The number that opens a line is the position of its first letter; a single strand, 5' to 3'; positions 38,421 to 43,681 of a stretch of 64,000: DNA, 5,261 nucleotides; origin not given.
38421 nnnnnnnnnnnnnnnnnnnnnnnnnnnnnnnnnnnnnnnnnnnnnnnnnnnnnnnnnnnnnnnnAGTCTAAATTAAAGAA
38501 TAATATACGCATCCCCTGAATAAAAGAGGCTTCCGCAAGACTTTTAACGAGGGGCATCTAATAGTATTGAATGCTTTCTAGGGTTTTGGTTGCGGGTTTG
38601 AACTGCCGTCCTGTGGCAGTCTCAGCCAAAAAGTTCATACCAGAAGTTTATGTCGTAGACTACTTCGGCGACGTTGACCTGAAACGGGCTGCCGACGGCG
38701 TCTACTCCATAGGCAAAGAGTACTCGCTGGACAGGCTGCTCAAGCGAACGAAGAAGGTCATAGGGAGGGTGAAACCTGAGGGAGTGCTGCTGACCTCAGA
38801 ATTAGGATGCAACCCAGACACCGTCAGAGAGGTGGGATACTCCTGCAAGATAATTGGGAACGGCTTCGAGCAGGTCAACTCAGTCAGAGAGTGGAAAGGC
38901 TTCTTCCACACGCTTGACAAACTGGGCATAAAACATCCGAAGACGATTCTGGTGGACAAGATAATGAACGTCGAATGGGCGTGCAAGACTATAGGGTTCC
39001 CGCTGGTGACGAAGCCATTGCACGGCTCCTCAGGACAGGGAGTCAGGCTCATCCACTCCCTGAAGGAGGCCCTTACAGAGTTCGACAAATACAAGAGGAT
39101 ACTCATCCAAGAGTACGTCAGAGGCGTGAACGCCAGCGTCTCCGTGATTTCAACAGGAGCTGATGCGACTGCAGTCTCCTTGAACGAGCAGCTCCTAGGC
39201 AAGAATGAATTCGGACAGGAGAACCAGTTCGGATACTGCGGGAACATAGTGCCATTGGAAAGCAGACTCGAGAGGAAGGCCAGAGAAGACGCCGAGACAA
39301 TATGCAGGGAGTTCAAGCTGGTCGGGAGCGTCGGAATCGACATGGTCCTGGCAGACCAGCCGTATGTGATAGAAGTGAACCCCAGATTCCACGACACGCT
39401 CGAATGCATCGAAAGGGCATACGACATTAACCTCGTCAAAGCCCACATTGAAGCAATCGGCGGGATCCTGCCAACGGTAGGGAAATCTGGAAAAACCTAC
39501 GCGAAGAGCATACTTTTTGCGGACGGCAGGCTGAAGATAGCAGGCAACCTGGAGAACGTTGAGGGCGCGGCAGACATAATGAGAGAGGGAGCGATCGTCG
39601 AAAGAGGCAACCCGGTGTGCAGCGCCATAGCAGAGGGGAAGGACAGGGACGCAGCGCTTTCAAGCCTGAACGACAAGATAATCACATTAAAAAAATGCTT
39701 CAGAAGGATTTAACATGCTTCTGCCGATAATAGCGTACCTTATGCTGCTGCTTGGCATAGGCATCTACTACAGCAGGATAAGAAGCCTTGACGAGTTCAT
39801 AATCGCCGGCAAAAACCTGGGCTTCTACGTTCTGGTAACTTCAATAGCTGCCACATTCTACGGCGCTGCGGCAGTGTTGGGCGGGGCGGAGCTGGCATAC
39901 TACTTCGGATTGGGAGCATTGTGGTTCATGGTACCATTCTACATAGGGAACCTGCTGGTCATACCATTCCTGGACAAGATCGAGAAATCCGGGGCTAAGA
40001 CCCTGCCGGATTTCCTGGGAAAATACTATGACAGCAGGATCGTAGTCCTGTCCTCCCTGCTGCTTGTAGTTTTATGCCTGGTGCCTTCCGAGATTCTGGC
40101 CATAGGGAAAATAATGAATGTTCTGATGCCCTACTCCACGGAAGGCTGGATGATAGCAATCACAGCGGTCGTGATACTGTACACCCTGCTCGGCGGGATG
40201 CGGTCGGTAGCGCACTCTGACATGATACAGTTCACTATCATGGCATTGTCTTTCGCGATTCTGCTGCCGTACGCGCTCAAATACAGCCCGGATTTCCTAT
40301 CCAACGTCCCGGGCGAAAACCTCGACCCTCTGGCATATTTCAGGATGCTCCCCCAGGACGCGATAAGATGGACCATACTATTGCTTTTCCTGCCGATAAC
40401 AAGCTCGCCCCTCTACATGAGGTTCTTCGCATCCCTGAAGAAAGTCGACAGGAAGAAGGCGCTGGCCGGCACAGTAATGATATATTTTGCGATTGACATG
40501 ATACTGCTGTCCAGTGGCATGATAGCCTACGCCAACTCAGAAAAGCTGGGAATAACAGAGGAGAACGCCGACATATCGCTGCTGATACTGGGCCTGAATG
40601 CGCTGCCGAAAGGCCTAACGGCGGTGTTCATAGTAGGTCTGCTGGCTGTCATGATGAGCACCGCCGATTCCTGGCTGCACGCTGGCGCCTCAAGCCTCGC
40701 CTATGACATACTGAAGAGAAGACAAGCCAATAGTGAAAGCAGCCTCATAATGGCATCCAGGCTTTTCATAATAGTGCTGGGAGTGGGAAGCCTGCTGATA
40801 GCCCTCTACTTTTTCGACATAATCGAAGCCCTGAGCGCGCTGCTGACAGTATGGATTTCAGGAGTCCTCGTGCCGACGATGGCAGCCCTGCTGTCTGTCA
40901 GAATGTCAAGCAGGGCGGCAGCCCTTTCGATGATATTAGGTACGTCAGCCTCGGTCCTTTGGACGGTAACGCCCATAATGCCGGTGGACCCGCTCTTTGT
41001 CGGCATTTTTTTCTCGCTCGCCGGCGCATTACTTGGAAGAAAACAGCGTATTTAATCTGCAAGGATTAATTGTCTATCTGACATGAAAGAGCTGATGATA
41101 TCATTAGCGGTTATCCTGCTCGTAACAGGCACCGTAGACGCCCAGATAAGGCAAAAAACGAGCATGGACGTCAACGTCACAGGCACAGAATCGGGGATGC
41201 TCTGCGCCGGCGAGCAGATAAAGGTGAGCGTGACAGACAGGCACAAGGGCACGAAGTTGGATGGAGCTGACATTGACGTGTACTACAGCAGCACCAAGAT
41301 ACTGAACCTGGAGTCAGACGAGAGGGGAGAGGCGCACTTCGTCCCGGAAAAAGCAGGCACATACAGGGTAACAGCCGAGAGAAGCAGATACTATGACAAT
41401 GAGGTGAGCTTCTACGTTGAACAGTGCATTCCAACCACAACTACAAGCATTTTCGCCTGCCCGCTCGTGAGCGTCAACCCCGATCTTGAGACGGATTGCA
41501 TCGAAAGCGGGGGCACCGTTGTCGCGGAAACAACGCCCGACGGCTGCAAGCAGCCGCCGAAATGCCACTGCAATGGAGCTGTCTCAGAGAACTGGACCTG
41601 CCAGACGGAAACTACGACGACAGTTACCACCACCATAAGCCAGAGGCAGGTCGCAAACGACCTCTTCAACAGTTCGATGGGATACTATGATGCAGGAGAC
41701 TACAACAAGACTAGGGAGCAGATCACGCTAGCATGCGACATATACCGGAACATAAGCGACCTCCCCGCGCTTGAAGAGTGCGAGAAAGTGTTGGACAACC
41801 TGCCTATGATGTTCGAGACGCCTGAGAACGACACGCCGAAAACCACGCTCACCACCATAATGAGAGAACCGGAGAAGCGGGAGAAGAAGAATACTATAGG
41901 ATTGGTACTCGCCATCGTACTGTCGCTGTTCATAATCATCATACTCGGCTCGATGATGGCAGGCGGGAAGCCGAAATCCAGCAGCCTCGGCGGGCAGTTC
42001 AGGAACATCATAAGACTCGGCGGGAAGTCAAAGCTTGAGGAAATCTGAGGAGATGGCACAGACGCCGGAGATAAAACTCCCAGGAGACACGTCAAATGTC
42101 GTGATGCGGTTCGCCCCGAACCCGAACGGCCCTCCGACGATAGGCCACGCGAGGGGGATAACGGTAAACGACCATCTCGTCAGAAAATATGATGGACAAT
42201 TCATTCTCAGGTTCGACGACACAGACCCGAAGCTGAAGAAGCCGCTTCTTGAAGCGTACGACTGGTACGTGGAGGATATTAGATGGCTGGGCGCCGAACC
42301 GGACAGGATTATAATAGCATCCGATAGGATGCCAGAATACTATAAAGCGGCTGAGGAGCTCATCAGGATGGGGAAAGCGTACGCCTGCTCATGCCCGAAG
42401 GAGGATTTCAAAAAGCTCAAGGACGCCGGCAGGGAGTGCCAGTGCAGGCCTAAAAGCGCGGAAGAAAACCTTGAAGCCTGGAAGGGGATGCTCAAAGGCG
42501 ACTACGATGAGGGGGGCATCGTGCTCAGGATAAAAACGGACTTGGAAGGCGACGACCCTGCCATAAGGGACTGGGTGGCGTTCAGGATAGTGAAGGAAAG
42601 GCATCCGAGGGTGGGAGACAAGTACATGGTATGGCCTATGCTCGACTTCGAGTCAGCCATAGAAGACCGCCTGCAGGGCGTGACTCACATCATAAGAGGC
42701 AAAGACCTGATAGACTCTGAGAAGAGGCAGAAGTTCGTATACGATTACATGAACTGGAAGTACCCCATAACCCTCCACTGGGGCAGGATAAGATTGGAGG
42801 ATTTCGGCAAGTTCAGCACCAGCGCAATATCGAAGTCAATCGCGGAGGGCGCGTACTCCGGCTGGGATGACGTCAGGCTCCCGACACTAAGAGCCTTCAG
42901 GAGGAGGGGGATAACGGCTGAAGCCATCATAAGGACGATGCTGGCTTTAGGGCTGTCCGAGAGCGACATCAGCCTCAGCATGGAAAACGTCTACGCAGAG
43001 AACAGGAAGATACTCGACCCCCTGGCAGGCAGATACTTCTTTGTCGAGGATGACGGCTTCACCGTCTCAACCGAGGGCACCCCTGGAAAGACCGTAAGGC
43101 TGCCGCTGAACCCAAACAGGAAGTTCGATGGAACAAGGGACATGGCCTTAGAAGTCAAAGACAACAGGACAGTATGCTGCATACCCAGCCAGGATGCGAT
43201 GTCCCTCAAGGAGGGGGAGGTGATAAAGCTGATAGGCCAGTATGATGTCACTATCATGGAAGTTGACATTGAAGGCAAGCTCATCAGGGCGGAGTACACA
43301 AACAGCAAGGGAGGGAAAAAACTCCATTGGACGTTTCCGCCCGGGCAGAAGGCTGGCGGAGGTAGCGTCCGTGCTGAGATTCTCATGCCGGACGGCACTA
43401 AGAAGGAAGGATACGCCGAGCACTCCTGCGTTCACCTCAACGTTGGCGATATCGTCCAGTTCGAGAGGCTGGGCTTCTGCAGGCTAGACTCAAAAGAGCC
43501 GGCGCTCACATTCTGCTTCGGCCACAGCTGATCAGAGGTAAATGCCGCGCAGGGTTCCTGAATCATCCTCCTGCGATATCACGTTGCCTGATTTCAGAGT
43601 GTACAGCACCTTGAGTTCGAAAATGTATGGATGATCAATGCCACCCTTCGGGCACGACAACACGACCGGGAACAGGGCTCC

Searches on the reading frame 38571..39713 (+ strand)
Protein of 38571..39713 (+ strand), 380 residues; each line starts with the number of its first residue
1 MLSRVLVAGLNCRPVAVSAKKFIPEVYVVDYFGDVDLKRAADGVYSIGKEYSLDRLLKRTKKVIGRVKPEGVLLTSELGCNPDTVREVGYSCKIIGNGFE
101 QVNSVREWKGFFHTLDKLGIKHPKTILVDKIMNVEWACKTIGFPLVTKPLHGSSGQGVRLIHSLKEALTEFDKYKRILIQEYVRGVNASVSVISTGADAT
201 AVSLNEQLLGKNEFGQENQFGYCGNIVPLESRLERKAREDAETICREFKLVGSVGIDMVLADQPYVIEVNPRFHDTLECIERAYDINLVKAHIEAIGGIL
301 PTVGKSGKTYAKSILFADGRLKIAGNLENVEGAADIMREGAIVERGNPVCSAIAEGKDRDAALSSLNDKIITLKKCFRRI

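Call 38: search_protein_families(library=pfam, proteins=[window:38571-39713:+], max_evalue=0.001)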
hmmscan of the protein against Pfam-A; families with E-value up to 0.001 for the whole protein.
window:38571-39713:+ (380 aa): 8 families
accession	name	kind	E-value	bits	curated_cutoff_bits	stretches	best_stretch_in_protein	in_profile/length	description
PF02655.19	ATP-grasp_3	-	7.9e-33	114.3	23.2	1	113-274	9-158/160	ATP-grasp domain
PF02222.28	ATP-grasp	-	4.3e-11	43.2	27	1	114-276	2-166/179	ATP-grasp domain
PF08443.16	RimK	-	3.3e-08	33.8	21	1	114-296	10-188/188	RimK-like ATP-grasp domain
PF02786.22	CPSase_L_D2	-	1.9e-05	24.7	19.8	0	230-293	134-200/211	Carbamoyl-phosphate synthase L chain, ATP binding domain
PF07478.18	Dala_Dala_lig_C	-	2.4e-05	24.4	24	1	135-271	29-174/204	D-ala D-ala ligase C-terminus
PF14397.11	ATPgrasp_ST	-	9.3e-05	22.2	31.4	0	129-194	47-106/278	Sugar-transfer associated ATP-grasp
PF14398.11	ATPgrasp_YheCD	-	0.00038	20.2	26.8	0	227-272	179-226/255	YheC/D like ATP-grasp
PF15632.11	ATPgrasp_Ter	-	0.00043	20.5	29.1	0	233-298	45-110/131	ATP-grasp in the biosynthetic pathway with Ter operon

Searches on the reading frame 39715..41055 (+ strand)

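Call 38: search_protein_families(library=pfam, proteins=[window:39715-41055:+], max_evalue=0.001)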
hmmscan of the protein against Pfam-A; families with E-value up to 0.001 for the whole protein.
window:39715-41055:+ (446 aa): 1 family
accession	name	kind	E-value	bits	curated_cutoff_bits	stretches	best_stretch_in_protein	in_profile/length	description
PF00474.23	SSF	-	4.8e-23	82.1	22.8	1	28-409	1-406/406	Sodium:solute symporter family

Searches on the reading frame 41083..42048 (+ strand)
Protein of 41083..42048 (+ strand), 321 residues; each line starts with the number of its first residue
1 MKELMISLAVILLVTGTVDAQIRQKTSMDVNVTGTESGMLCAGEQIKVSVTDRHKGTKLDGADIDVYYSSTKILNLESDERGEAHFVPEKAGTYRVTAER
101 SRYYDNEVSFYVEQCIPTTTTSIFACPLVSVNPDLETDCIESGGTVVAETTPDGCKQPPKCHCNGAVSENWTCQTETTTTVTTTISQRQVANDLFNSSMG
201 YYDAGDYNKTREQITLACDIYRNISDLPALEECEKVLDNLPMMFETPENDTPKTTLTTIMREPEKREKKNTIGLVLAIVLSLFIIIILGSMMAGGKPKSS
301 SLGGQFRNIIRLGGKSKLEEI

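Call 38: search_protein_families(library=pfam, proteins=[window:41083-42048:+], max_evalue=0.001)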
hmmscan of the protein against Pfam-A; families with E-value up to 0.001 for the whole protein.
window:41083-42048:+ (321 aa): 2 families
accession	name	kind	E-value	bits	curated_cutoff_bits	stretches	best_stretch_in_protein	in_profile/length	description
PF13620.12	CarboxypepD_reg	-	0.00076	20.2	32.3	1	45-112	1-69/82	Carboxypeptidase regulatory-like domain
PF17802.7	SpaA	-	0.00091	19.8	23.1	0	45-97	2-57/91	Prealbumin-like fold domain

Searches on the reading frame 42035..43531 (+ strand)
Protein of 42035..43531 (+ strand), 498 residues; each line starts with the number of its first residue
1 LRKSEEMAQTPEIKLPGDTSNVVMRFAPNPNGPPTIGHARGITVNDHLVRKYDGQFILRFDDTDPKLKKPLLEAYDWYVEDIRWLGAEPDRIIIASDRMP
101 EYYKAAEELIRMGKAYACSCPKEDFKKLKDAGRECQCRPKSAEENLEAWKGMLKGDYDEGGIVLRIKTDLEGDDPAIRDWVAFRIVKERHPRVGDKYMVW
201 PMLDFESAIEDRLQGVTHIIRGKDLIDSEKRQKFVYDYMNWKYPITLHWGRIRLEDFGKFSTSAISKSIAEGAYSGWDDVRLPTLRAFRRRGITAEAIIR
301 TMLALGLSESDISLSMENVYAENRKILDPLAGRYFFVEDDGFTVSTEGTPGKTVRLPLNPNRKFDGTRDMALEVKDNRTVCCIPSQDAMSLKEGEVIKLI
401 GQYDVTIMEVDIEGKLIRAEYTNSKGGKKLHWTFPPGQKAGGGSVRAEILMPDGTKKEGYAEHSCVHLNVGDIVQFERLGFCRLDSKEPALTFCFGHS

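Call 38: search_protein_families(library=pfam, proteins=[window:42035-43531:+], max_evalue=0.001)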
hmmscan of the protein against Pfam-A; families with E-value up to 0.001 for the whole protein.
window:42035-43531:+ (498 aa): 3 families
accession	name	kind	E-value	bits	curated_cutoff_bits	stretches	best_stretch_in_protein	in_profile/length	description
PF00749.27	tRNA-synt_1c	-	8.5e-68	229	23.4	1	22-328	2-313/314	tRNA synthetases class I (E and Q), catalytic domain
PF20974.2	tRNA-synt_1c_C2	-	3.6e-08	34.4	23.9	1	448-485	30-69/69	tRNA synthetases class I (E and Q), anti-codon binding domain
PF03950.23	tRNA-synt_1c_C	-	1.7e-06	28.6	23.9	1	331-418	1-85/91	tRNA synthetases class I (E and Q), anti-codon binding domain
